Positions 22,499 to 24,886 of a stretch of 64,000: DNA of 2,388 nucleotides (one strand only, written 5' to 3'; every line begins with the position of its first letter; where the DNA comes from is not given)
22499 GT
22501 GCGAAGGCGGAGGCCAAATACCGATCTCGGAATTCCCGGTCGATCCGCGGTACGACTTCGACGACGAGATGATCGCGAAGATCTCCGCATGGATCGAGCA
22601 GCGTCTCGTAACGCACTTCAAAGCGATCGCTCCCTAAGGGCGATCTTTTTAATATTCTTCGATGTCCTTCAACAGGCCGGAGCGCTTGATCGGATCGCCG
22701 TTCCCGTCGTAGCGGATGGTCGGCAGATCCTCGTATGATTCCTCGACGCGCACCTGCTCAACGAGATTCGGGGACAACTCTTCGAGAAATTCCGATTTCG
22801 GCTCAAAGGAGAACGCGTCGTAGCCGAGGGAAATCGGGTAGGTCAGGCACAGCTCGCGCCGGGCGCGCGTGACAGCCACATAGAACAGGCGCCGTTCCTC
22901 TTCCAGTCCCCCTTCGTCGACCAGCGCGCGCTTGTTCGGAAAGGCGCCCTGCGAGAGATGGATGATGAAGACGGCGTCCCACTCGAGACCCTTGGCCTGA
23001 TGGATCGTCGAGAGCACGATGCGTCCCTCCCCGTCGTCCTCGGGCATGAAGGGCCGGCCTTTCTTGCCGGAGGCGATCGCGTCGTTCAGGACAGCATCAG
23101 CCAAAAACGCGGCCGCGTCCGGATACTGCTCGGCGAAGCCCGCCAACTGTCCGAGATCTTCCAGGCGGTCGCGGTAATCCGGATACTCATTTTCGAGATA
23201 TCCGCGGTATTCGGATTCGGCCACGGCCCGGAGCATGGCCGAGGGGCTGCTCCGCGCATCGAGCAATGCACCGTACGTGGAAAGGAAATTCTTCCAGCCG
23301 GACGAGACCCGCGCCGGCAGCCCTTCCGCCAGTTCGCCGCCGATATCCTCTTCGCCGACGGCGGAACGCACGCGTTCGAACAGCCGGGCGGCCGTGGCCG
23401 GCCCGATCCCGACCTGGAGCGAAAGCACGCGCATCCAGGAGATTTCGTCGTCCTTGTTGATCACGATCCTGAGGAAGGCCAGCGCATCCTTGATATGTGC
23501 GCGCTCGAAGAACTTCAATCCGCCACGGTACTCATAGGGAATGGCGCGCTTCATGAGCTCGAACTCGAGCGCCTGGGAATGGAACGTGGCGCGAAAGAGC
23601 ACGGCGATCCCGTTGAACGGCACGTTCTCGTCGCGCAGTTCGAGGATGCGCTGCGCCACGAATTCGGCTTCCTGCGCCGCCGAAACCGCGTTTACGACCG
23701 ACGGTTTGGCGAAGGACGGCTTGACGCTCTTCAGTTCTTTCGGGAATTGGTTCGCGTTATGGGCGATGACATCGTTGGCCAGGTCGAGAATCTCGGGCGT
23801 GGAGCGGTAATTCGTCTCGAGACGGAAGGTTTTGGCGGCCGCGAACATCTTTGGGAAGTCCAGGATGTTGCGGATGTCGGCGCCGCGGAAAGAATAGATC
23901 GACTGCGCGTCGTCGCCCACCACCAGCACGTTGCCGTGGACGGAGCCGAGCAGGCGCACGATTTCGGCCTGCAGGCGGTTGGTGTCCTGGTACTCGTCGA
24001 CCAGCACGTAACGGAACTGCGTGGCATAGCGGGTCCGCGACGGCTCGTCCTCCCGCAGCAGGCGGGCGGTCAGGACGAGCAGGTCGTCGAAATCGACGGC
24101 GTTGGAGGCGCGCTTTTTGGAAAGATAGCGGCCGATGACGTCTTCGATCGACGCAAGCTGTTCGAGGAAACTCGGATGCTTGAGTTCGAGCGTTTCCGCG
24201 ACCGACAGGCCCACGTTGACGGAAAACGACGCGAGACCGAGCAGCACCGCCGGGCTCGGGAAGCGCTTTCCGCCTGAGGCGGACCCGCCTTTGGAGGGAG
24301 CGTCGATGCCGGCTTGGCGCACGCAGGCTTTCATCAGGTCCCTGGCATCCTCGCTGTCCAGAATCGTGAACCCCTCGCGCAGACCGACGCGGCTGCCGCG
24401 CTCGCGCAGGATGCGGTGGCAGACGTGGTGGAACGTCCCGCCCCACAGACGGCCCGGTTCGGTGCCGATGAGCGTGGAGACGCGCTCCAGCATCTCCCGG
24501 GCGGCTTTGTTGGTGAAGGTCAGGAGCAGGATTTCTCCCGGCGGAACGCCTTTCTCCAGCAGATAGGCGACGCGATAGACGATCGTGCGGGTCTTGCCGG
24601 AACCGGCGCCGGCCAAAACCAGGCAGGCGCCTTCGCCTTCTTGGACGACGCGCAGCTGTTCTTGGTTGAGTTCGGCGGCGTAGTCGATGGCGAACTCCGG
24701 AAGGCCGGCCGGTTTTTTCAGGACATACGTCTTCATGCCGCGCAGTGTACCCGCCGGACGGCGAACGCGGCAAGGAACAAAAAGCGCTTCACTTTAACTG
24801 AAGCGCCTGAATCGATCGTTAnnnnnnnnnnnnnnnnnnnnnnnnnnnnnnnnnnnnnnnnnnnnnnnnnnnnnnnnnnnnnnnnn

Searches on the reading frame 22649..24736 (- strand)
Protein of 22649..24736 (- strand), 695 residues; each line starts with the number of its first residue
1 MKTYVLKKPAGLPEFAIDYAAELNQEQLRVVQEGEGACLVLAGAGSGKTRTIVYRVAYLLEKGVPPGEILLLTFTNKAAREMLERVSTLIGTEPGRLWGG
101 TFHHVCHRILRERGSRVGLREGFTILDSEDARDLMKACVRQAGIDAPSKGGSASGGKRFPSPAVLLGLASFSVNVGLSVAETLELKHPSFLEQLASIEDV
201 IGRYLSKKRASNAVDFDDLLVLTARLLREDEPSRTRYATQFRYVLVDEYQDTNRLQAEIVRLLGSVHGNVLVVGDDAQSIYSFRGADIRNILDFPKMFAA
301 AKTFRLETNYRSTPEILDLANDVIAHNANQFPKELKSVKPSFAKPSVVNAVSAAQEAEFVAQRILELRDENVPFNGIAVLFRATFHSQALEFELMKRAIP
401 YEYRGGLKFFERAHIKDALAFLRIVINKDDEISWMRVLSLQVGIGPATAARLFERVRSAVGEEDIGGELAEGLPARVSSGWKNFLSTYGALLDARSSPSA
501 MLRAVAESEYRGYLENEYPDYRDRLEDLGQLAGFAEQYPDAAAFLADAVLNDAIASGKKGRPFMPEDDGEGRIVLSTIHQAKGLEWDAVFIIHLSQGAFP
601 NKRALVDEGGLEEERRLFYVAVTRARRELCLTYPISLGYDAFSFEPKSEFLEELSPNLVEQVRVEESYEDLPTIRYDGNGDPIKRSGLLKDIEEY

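Call 21: search_protein_families(library=pfam, proteins=[window:22649-24736:-], max_evalue=0.001)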
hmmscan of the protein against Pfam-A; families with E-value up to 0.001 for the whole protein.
window:22649-24736:- (695 aa): 7 families
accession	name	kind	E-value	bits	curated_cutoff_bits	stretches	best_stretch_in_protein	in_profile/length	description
PF00580.27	UvrD-helicase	-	1.1e-74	252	23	1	23-298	1-270/271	UvrD/REP helicase N-terminal domain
PF13361.12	UvrD_C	-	2e-59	202.3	25.6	2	305-455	2-153/350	UvrD-like helicase C-terminal domain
PF13245.12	AAA_19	-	1.1e-20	74.6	25.1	1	35-284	11-134/134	AAA domain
PF13538.12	UvrD_C_2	-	3.8e-12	46.3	27.4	1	574-631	3-51/52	UvrD-like helicase C-terminal domain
PF13604.12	AAA_30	-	2.2e-08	34.5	27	0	23-86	2-66/191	AAA domain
PF01443.25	Viral_helicase1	-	2.6e-07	31.1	21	0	575-630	179-225/228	Viral superfamily 1 RNA helicase core domain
PF13087.12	AAA_12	-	7.3e-05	22.9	27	0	571-631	137-190/195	AAA domain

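Call 38: find_encoding_contigs(protein=window:22649-24736:-, flank=2000, max_places=3)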
Protein window:22649-24736:- (695 aa): no gene with exactly this product is on record in the collection.
